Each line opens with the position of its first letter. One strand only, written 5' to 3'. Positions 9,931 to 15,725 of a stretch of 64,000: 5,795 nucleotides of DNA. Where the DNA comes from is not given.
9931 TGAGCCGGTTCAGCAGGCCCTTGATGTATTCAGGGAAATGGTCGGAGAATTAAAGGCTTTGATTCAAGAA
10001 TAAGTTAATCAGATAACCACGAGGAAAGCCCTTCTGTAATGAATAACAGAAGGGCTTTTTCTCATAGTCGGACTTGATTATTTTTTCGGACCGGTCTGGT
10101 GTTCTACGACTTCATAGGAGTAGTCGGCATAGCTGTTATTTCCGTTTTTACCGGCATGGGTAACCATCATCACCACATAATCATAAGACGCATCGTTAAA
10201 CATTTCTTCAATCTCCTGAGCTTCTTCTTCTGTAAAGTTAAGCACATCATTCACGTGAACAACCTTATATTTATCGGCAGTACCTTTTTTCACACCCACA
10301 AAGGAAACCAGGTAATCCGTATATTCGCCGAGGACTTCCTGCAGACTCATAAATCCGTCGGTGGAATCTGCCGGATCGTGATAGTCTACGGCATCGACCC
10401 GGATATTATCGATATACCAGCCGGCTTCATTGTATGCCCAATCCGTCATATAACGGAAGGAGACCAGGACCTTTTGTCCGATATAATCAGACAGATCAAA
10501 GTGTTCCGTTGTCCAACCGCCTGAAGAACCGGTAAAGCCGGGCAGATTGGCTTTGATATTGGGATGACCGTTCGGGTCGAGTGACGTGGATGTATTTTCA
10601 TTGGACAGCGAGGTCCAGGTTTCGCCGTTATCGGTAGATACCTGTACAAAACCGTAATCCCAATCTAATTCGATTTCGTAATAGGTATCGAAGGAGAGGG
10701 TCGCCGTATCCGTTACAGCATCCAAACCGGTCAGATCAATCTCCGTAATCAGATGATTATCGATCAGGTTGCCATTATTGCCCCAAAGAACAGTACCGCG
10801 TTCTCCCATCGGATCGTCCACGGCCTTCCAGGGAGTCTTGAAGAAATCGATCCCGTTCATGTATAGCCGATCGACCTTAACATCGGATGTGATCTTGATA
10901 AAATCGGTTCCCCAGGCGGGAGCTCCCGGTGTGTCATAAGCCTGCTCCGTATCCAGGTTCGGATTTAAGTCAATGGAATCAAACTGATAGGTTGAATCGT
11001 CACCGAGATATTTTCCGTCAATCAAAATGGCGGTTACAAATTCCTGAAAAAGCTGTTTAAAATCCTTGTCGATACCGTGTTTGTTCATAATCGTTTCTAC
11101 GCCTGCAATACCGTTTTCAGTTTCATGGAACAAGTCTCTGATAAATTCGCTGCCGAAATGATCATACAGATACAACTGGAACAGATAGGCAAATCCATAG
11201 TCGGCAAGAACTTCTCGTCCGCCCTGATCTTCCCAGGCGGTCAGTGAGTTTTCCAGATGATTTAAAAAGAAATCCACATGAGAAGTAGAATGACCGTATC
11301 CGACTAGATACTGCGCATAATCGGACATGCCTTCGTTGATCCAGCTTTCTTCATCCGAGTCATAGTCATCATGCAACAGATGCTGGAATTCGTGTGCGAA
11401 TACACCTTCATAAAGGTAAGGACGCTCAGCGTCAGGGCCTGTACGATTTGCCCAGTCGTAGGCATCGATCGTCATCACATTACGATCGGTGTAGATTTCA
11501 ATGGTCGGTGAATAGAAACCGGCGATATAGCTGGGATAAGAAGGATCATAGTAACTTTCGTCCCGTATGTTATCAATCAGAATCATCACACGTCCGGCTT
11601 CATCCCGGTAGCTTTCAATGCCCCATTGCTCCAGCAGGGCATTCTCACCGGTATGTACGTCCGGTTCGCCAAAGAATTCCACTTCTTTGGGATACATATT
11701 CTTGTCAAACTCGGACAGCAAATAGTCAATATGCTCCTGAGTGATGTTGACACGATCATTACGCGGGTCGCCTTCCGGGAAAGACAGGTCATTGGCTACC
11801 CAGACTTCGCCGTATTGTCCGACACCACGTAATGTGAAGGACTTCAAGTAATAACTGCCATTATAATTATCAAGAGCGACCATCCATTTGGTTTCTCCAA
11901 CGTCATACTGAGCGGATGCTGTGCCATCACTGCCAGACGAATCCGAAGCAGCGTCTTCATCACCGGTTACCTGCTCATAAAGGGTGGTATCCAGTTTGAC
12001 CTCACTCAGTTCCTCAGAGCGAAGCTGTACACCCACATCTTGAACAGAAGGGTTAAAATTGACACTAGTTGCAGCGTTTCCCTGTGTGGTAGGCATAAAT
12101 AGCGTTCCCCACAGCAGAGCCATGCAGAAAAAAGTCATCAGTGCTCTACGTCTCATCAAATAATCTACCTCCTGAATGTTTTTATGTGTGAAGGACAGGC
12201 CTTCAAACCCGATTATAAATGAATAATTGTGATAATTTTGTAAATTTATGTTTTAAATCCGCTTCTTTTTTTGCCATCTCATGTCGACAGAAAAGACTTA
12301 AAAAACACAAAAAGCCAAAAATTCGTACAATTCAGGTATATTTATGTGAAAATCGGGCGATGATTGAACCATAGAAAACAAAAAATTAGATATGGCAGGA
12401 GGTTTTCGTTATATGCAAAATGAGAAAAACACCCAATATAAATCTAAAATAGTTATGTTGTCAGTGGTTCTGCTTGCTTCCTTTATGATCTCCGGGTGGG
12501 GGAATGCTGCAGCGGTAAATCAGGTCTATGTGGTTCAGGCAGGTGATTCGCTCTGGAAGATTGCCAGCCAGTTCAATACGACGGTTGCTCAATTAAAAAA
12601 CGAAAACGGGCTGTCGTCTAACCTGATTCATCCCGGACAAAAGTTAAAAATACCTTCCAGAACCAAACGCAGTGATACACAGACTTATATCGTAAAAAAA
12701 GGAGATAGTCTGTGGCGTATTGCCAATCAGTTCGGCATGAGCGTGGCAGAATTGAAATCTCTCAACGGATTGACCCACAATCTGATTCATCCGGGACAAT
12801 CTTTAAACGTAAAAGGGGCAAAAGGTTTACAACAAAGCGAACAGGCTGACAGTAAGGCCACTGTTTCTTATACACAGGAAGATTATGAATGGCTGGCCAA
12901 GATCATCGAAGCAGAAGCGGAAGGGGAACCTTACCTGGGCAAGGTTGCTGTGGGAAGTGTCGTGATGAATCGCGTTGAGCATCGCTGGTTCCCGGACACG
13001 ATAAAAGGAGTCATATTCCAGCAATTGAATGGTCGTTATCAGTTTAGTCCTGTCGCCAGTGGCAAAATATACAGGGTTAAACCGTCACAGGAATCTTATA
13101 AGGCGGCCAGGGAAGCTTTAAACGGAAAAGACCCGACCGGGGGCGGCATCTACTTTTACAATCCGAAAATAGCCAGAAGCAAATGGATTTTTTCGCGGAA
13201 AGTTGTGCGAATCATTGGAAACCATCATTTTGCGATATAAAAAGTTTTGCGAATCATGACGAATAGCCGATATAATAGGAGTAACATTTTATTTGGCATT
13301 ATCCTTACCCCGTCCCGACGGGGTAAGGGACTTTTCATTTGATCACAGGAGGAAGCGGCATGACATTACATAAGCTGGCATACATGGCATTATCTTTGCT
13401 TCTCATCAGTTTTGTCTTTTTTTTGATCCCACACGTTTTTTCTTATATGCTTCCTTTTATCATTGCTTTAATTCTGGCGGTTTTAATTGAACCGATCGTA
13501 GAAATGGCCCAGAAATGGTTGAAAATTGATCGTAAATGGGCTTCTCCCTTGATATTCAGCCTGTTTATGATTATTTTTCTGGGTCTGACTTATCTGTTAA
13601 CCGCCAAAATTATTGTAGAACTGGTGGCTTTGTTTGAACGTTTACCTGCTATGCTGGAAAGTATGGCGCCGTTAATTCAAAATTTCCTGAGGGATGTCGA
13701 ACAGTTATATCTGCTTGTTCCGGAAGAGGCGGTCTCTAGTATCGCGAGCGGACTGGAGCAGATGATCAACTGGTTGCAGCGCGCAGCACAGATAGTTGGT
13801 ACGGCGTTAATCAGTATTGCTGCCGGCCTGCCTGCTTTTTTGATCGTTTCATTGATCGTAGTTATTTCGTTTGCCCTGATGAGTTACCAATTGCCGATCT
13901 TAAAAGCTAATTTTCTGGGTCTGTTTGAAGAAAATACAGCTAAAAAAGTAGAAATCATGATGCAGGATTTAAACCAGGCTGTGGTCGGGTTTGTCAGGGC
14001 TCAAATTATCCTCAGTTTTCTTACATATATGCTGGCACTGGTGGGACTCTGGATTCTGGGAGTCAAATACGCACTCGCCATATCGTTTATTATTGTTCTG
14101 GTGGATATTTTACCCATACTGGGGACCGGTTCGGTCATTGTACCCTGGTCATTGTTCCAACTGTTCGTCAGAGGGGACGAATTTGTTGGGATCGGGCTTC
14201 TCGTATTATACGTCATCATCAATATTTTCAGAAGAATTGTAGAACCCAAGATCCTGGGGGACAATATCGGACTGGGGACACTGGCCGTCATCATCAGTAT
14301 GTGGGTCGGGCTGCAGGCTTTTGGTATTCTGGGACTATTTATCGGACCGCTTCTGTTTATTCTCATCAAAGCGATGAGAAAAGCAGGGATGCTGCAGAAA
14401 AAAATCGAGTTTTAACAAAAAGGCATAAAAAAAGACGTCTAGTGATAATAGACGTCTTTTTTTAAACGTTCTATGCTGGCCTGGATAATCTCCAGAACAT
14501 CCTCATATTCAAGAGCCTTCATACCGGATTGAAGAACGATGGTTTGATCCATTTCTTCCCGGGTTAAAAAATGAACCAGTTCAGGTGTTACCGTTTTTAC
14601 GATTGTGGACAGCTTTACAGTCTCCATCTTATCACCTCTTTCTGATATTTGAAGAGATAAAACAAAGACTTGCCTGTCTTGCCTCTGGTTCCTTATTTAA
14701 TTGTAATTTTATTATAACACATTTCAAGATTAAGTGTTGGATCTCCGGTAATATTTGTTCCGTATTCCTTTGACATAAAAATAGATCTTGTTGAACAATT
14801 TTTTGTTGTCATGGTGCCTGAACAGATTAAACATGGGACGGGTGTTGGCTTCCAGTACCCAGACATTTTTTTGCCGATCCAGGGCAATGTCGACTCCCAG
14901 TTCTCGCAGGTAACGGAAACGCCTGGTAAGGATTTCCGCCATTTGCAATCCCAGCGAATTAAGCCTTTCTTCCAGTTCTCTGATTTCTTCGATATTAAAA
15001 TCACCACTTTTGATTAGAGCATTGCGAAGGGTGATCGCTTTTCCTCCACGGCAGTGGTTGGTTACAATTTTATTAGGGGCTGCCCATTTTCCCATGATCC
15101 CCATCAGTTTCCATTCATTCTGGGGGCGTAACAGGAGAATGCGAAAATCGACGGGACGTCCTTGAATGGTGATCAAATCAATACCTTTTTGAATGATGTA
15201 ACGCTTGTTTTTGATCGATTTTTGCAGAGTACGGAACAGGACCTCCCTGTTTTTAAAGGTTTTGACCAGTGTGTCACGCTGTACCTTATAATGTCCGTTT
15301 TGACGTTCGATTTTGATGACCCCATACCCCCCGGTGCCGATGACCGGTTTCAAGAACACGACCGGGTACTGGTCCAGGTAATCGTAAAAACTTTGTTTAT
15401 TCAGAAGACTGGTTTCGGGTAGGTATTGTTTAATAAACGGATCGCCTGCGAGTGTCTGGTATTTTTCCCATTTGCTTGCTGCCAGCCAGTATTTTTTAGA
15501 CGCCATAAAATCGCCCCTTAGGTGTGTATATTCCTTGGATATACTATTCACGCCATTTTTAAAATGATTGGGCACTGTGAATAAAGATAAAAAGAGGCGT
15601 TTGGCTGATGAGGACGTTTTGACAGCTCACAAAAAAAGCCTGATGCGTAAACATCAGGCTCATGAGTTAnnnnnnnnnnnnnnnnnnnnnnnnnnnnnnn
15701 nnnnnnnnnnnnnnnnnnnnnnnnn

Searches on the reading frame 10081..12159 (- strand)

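Call 68: search_protein_families(library=pfam, proteins=[window:10081-12159:-], max_evalue=0.00001)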
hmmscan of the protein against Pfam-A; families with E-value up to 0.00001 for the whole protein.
window:10081-12159:- (693 aa): 1 family
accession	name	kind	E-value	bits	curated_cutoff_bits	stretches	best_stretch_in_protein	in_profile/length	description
PF20773.4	InhA-like_MAM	-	4.5e-25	88.7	26.9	1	456-590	39-164/191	Immune inhibitor A-like, MAM domain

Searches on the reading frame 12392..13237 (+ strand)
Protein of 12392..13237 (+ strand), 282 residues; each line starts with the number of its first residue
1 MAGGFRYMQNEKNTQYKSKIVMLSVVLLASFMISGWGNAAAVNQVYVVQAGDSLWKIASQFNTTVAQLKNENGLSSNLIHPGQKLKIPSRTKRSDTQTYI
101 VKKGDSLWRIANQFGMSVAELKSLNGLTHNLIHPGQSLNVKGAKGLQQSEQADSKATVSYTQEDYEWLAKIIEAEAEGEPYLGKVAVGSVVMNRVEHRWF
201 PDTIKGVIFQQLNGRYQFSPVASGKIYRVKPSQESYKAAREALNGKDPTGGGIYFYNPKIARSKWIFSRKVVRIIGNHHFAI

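Call 68: search_protein_families(library=pfam, proteins=[window:12392-13237:+], max_evalue=0.00001)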
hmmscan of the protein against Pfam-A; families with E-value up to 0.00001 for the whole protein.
window:12392-13237:+ (282 aa): 3 families
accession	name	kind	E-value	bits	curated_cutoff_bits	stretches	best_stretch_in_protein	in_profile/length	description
PF01476.26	LysM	-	1.4e-35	121.4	20.9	2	46-88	1-43/43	LysM domain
PF07486.17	Hydrolase_2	-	2e-32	112.2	27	1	178-281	1-100/100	Cell Wall Hydrolase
PF23473.1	LysM3_LYK4_5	-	1.1e-11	45.1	29.3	0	46-81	5-40/48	LYK4/5 LysM3 domain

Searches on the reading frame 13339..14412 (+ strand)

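Call 68: search_protein_families(library=pfam, proteins=[window:13339-14412:+], max_evalue=0.00001)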
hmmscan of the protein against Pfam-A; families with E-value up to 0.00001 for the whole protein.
window:13339-14412:+ (358 aa): 1 family
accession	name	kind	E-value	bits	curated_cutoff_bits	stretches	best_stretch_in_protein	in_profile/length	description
PF01594.21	AI-2E_transport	-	1.8e-45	156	34.3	1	20-349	8-325/327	AI-2E family transporter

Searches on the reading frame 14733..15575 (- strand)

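Call 69: search_protein_families(library=pfam, proteins=[window:14733-15575:-], max_evalue=0.00001)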
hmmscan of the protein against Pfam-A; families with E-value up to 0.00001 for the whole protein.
window:14733-15575:- (281 aa): 2 families
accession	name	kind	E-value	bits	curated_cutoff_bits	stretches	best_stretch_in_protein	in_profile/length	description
PF14398.11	ATPgrasp_YheCD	-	4.7e-61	206.7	26.8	1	33-265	10-245/255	YheC/D like ATP-grasp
PF14397.11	ATPgrasp_ST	-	2.4e-12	47.1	31.4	1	210-263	219-272/278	Sugar-transfer associated ATP-grasp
